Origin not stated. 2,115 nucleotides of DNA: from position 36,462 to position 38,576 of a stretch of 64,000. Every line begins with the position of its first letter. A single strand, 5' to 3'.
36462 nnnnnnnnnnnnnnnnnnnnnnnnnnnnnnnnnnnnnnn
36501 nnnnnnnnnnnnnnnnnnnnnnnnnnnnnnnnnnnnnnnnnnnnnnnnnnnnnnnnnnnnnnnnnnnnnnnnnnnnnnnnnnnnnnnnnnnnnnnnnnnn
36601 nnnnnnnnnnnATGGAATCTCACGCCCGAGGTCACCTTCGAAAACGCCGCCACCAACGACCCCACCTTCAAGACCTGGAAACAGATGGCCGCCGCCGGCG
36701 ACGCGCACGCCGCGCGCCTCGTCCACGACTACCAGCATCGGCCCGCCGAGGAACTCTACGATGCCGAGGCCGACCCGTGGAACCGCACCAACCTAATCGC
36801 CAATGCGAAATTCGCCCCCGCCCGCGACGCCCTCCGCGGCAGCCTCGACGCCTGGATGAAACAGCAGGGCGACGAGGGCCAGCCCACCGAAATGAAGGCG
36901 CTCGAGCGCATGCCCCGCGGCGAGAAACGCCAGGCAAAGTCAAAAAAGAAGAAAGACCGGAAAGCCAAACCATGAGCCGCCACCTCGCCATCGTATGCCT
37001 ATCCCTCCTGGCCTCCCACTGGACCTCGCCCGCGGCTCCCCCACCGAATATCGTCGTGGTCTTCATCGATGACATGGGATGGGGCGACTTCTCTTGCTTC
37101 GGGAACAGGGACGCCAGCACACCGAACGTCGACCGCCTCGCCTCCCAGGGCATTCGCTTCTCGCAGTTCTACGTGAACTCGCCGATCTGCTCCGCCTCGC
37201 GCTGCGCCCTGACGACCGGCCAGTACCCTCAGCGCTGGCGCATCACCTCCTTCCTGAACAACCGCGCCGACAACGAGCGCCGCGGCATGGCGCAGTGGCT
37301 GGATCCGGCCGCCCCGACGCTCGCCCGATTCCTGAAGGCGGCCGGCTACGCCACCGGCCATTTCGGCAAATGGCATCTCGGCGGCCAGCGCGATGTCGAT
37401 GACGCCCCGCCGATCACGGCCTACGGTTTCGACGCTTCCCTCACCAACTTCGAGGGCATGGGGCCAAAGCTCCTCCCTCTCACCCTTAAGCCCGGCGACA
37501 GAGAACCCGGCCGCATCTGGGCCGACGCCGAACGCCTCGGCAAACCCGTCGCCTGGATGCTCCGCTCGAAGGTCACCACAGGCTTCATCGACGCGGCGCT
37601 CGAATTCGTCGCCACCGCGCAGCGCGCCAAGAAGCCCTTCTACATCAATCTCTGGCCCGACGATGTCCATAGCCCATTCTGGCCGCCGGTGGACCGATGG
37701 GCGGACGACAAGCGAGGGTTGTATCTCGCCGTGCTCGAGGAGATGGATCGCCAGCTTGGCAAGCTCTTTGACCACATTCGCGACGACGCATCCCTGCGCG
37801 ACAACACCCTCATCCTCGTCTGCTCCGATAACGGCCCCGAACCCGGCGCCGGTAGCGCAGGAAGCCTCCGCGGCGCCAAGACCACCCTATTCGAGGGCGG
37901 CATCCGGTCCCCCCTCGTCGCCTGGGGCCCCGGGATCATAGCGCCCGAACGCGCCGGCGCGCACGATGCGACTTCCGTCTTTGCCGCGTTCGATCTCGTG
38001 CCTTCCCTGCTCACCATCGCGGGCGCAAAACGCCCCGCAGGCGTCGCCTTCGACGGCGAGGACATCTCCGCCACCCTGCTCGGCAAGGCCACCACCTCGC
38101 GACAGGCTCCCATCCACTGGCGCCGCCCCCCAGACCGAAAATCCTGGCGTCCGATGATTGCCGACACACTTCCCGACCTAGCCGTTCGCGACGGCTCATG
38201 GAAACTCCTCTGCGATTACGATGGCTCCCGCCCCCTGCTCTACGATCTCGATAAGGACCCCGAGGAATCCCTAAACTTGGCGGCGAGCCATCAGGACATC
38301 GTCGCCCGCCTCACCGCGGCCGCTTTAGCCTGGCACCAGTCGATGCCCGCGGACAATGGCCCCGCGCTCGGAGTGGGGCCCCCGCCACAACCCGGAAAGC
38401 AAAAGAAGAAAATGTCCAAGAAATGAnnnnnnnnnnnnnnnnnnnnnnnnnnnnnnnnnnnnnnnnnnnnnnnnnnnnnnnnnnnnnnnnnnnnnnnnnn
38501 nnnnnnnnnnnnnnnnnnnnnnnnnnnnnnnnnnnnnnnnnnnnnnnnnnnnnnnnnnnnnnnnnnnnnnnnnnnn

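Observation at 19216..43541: Extreme tandem array of Cys-type sulfatase genes with no maturation enzyme in the window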

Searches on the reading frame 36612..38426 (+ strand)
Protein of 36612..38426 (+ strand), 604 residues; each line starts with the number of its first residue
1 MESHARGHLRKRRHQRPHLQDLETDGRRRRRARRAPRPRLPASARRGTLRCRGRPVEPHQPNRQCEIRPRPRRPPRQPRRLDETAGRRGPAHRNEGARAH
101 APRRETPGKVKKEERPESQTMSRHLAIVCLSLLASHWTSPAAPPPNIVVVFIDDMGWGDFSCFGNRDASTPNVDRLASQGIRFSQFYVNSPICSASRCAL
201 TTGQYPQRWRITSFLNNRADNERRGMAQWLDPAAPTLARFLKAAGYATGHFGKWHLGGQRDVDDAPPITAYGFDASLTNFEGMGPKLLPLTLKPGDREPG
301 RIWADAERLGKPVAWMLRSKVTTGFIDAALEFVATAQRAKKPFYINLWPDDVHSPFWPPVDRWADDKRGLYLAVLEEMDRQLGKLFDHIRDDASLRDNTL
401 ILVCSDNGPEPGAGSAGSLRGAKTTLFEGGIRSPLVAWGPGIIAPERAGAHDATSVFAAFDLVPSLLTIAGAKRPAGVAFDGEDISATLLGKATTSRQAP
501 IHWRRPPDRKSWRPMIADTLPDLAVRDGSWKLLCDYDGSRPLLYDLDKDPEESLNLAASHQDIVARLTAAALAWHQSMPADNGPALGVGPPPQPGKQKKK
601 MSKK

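Call 5: search_protein_families(library=pfam, proteins=[window:36612-38426:+])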
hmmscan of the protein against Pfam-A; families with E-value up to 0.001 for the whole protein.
window:36612-38426:+ (604 aa): 4 families
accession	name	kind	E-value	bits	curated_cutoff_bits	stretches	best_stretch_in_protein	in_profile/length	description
PF00884.28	Sulfatase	-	6.9e-46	157.4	25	1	145-471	1-300/301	Sulfatase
PF16347.10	SGSH_C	-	1.7e-05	25.5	29.3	1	423-567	8-144/154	N-sulphoglucosamine sulphohydrolase, C-terminal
PF01663.27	Phosphodiest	-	1.8e-05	25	23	1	148-410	2-222/342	Type I phosphodiesterase / nucleotide pyrophosphatase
PF14707.11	Sulfatase_C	-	2.6e-05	25.2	30.9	1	540-579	55-97/127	C-terminal region of aryl-sulfatase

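Call 34: search_solved_structures(query=window:36972-38426:+, max_evalue=1e-35)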
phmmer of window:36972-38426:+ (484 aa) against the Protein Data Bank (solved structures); distinct sequences matched with E-value up to 1e-35: 23.
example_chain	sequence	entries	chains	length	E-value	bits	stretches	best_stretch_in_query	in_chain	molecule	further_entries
7stt_A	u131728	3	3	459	7.1e-58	199.7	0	24-155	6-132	N-acetylgalactosamine-6-sulfatase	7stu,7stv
3ed4_A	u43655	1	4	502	6.4e-49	170.1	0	9-240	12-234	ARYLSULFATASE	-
1e2s_P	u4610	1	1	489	1.2e-47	165.9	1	24-443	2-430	Arylsulfatase A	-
9fo1_A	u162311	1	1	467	1.4e-47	165.7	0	25-139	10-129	k-carrageenan sulfatase S1_16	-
1e1z_P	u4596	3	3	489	1.6e-47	165.5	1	24-443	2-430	Arylsulfatase A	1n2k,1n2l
1e3c_P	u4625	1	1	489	1.7e-47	165.5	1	24-443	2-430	Arylsulfatase A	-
1auk_A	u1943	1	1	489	3.3e-47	164.5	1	24-443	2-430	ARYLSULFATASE A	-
1e33_P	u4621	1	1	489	5.6e-47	163.7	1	24-441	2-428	Arylsulfatase A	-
4fdi_A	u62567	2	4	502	1.9e-44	155.3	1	22-375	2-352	N-acetylgalactosamine-6-sulfatase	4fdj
6ust_A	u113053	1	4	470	2.4e-44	155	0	23-154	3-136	N-acetylgalactosamine 6-sulfate sulfatase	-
6s20_C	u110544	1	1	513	7.2e-42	146.9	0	23-138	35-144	N-acetylgalactosamine-6-O-sulfatase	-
6prm_A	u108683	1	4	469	1.4e-41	145.9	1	21-457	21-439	exo-4S-kappa carrageenan S1 sulfatase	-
9s7x_A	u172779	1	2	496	7.9e-41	143.4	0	22-140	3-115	Sulfatase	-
7oz9_AAA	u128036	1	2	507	1.1e-40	143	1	16-444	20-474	N-acetylgalactosamine-6-sulfatase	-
6uss_A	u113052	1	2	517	1.7e-40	142.4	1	24-448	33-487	Sulfatase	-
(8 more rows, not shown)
